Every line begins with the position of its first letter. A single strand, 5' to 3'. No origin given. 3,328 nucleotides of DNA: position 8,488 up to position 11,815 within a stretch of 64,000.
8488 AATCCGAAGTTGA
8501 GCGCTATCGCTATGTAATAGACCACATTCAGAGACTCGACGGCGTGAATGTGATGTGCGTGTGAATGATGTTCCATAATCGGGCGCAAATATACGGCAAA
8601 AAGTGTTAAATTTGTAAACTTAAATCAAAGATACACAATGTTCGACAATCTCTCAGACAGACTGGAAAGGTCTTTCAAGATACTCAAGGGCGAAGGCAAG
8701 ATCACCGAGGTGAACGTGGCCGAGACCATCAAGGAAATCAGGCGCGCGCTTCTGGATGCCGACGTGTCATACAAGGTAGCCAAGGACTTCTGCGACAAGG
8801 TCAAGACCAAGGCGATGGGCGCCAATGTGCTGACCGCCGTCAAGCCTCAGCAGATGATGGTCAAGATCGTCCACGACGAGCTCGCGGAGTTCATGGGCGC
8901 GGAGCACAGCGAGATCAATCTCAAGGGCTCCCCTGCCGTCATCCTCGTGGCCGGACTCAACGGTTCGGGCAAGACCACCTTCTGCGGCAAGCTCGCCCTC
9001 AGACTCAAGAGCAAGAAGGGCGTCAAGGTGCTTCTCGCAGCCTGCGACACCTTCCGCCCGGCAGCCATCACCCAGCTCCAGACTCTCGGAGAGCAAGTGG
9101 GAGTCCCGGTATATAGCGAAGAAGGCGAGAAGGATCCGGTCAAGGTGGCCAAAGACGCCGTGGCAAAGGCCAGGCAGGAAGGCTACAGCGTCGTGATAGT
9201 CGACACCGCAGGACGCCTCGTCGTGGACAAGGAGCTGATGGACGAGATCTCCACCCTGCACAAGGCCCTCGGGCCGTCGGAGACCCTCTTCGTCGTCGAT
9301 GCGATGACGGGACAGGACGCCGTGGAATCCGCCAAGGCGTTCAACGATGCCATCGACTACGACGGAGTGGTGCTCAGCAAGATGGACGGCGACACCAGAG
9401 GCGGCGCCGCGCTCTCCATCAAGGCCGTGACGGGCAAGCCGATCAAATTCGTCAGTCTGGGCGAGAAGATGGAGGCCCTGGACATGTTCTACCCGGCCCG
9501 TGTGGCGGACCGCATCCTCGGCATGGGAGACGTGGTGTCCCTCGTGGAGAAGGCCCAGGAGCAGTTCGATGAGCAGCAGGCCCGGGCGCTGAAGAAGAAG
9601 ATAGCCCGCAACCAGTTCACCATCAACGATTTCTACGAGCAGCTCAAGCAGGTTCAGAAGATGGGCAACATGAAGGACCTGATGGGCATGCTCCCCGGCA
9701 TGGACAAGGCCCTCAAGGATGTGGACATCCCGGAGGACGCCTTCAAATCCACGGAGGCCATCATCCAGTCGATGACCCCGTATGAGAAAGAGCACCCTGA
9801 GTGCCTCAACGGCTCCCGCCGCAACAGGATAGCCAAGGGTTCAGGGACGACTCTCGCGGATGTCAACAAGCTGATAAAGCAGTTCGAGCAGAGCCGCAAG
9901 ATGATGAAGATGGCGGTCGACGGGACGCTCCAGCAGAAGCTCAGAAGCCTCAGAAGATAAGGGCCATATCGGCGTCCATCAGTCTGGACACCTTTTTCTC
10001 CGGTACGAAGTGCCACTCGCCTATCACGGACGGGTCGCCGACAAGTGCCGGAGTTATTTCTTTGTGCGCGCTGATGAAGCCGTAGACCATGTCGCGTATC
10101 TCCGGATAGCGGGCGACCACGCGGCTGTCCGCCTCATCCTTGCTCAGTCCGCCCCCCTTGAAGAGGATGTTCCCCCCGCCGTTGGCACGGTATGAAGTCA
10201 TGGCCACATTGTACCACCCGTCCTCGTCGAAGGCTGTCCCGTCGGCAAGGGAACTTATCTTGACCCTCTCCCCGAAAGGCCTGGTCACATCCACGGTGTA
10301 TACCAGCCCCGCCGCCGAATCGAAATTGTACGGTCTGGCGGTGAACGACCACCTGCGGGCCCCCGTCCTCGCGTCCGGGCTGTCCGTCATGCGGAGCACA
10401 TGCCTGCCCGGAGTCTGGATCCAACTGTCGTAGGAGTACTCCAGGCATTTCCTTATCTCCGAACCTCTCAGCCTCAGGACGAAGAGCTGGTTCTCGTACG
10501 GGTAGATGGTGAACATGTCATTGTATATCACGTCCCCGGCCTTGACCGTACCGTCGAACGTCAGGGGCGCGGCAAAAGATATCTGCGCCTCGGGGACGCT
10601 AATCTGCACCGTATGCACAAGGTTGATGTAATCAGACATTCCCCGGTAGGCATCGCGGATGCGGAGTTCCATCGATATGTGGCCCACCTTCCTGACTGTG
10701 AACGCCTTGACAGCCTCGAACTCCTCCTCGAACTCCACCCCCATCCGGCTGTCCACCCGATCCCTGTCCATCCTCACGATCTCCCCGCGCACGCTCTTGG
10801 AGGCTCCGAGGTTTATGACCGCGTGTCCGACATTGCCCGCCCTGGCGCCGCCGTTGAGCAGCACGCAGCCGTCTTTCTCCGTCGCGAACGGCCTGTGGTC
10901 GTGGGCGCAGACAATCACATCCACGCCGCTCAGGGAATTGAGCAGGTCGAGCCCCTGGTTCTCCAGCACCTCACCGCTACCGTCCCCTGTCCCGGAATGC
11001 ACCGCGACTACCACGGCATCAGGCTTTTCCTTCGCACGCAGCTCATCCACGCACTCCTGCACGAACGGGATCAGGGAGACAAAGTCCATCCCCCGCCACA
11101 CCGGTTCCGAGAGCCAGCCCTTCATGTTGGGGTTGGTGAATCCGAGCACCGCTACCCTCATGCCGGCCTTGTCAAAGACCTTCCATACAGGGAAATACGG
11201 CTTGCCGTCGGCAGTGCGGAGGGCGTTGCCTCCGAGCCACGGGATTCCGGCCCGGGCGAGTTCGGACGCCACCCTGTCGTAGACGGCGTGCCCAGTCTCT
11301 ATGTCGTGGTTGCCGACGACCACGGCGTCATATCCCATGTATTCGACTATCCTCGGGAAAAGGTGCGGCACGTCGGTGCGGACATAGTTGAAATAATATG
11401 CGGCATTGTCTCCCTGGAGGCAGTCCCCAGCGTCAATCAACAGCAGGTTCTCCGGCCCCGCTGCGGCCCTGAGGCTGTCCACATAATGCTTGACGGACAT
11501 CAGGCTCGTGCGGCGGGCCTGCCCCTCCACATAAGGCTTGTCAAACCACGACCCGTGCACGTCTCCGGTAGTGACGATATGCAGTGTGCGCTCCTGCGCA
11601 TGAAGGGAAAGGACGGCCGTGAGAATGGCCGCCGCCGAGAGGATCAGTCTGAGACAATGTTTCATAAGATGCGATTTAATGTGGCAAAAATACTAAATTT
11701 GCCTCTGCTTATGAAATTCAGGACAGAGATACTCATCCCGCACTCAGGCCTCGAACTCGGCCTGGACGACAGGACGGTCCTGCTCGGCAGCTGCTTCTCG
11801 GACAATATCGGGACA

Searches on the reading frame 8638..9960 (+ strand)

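Call 47: search_protein_families(library=pfam, proteins=[window:8638-9960:+], max_evalue=0.001)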
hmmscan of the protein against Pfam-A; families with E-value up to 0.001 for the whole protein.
window:8638-9960:+ (440 aa): 8 families
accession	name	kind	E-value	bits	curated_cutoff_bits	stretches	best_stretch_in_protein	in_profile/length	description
PF00448.28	SRP54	-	2.5e-74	249.6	22.7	1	99-295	1-196/196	SRP54-type protein, GTPase domain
PF02978.25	SRP_SPB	-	4.6e-36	123.5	27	1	326-423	1-91/91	Signal peptide binding domain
PF02881.24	SRP54_N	-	3.7e-20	72.3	22.4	1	5-82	1-75/75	SRP54-type protein, helical bundle domain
PF13401.12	AAA_22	-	4.9e-07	30.6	27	1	99-213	5-111/130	AAA domain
PF06414.18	Zeta_toxin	-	1e-06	28.7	22.3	1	96-191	13-103/199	Zeta toxin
PF13191.12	AAA_16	-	3.6e-05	24.8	32.6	1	96-224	21-142/167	AAA ATPase domain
PF13207.12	AAA_17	-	0.00075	20.2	27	0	106-215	2-104/136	AAA domain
PF25199.1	nSTAND_NTPase5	-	0.00081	19.7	34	0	95-150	37-93/145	Novel STAND NTPase 5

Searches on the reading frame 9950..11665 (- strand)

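Call 47: search_protein_families(library=pfam, proteins=[window:9950-11665:-], max_evalue=0.001)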
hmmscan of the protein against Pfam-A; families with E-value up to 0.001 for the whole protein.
window:9950-11665:- (571 aa): 3 families
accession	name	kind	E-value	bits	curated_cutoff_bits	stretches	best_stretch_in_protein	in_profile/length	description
PF02872.23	5_nucleotid_C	-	4e-24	85.9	23.6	1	327-500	2-153/158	5'-nucleotidase, C-terminal domain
PF00149.33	Metallophos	-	6.1e-10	40.3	21.5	1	29-259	2-191/191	Calcineurin-like phosphoesterase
PF09587.15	PGA_cap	-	4.6e-07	30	27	1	89-259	55-233/255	Bacterial capsule synthesis protein PGA_cap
